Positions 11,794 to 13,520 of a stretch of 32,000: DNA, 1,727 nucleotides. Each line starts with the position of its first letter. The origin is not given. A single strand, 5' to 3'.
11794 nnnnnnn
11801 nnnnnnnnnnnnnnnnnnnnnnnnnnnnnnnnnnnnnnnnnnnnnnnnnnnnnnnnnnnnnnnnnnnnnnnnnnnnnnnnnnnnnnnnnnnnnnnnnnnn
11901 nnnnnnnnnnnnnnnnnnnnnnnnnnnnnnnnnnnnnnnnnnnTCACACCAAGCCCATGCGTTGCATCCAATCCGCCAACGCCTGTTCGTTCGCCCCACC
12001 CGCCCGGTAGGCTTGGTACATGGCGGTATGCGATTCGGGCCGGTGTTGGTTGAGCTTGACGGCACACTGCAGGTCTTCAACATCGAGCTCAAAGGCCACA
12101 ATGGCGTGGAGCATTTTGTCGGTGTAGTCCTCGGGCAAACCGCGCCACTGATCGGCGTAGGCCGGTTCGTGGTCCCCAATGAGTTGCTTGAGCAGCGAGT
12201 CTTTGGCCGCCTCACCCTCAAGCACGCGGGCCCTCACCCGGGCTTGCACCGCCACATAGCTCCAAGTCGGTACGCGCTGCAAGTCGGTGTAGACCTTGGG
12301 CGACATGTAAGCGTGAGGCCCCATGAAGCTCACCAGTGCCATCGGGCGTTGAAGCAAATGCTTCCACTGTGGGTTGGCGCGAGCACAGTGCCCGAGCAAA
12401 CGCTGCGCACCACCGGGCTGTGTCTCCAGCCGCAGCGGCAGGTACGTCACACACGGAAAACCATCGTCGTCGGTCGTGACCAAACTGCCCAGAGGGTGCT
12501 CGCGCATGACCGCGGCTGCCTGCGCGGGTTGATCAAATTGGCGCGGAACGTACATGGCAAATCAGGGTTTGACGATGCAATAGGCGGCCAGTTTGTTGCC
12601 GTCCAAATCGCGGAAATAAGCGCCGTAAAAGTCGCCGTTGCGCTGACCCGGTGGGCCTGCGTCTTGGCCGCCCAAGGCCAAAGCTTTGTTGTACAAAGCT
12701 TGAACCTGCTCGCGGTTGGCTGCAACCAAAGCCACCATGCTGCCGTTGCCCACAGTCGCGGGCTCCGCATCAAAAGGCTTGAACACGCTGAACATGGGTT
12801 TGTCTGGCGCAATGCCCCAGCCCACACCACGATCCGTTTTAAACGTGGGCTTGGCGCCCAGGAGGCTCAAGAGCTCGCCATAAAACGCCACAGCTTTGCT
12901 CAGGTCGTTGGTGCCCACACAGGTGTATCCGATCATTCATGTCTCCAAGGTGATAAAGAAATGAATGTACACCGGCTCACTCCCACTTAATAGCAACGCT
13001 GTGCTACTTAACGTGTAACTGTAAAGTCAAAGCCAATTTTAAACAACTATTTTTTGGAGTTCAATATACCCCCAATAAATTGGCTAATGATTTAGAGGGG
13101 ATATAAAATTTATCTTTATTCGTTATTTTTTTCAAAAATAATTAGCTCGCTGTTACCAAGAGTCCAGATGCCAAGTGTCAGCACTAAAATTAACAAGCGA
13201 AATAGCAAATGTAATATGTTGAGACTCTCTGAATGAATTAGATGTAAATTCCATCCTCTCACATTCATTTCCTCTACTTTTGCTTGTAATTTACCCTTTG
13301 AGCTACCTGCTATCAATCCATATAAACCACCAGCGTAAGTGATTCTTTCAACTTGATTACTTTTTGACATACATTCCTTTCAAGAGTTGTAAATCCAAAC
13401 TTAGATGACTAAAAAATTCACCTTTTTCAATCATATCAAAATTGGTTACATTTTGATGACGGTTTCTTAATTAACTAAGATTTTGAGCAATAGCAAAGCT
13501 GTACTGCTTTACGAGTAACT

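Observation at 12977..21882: Tandem integrative-element array in the 3' end of guaA, delimited by three copies of the guaA terminal 18-mer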

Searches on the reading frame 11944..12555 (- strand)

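Call 8: search_protein_families(library=pfam, proteins=[window:11944-12555:-], max_evalue=0.01)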
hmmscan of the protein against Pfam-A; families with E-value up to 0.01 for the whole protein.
window:11944-12555:- (203 aa): 2 families
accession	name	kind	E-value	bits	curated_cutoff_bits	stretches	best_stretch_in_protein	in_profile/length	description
PF04299.18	FMN_bind_2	-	3.8e-46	157.3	22.4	1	1-160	1-167/168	Putative FMN-binding domain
PF01243.27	PNPOx_N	-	1.6e-06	28.9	28.1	1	11-160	3-114/120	Pyridoxamine 5'-phosphate oxidase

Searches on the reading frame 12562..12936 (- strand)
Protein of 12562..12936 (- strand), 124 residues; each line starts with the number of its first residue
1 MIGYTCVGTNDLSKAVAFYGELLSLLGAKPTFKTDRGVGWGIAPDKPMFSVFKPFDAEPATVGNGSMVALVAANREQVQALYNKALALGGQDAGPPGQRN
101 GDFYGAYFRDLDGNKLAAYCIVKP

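Call 8: search_protein_families(library=pfam, proteins=[window:12562-12936:-], max_evalue=0.01)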
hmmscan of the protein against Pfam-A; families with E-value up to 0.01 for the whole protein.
window:12562-12936:- (124 aa): 2 families
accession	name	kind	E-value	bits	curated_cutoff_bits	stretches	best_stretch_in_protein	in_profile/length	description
PF00903.31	Glyoxalase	-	7e-09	36.5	20.6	1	2-116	2-119/121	Glyoxalase/Bleomycin resistance protein/Dioxygenase superfamily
PF18029.7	Glyoxalase_6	-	0.00042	21.4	23.6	1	6-116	3-103/106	Glyoxalase-like domain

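Call 12: find_encoding_contigs(protein=window:12562-12936:-, flank=6000, max_places=10)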
Protein window:12562-12936:- (124 aa): 2 contigs read that carry it; 1 place shown.
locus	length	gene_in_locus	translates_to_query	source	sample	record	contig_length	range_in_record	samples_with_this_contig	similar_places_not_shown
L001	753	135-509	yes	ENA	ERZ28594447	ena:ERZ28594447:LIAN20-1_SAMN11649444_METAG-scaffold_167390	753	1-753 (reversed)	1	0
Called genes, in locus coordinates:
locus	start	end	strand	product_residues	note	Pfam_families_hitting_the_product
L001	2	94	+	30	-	PF00958:GMP_synt_C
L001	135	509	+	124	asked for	PF00903:Glyoxalase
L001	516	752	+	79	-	?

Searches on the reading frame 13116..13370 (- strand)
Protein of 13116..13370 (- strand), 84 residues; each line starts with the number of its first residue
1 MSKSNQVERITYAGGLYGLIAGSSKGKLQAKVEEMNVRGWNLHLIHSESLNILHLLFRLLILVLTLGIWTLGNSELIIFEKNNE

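Call 7: search_protein_families(library=pfam, proteins=[window:13116-13370:-], max_evalue=0.01)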
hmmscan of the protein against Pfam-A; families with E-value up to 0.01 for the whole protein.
window:13116-13370:- (84 aa): 0 families

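Call 24: search_protein_families(library=ncbifam, proteins=[window:13116-13370:-], max_evalue=0.01)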
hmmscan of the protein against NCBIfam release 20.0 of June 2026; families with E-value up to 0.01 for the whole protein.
window:13116-13370:- (84 aa): 0 families

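Call 27: search_protein_families(library=phrogs, proteins=[window:13116-13370:-], max_evalue=0.01)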
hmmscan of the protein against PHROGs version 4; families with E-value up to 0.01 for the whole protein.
window:13116-13370:- (84 aa): 0 families
